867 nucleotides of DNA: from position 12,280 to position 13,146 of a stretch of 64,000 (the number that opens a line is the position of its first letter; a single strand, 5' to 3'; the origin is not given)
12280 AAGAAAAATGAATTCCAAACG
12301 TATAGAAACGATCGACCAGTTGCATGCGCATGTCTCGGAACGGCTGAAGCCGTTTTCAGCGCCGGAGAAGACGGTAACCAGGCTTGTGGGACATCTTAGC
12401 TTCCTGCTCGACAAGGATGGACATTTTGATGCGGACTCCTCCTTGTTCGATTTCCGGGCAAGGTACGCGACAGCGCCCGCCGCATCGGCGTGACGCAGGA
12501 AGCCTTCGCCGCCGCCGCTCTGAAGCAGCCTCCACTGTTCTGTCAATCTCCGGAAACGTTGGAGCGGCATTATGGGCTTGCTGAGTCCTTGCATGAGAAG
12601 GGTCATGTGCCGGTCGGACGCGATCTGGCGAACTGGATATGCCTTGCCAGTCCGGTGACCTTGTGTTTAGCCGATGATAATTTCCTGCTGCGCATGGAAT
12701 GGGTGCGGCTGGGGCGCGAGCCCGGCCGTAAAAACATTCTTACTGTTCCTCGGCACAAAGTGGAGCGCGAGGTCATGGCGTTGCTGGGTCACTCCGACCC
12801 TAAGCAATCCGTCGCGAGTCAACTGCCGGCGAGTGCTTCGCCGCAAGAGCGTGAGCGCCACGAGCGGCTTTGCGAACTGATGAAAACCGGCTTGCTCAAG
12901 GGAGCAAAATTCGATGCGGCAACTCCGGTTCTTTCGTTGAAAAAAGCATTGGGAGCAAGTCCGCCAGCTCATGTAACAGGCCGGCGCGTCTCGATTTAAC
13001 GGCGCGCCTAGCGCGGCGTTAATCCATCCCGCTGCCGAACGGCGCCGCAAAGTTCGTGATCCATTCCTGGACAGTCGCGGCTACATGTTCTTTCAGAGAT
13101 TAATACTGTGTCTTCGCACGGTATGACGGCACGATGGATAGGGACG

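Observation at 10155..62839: Four genes interrupted by single-base indels in homopolymer runs (htpG, thrB, mutL, small membrane protein)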

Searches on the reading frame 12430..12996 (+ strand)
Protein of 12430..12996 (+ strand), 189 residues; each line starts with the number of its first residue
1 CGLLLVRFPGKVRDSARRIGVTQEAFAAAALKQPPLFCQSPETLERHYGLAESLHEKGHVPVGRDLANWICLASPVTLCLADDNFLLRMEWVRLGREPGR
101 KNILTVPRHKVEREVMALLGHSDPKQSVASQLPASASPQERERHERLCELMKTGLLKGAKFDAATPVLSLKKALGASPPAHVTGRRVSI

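Call 48: search_protein_families(library=pfam, proteins=[window:12430-12996:+], max_evalue=0.01)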
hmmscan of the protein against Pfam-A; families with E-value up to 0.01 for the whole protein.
window:12430-12996:+ (189 aa): 0 families
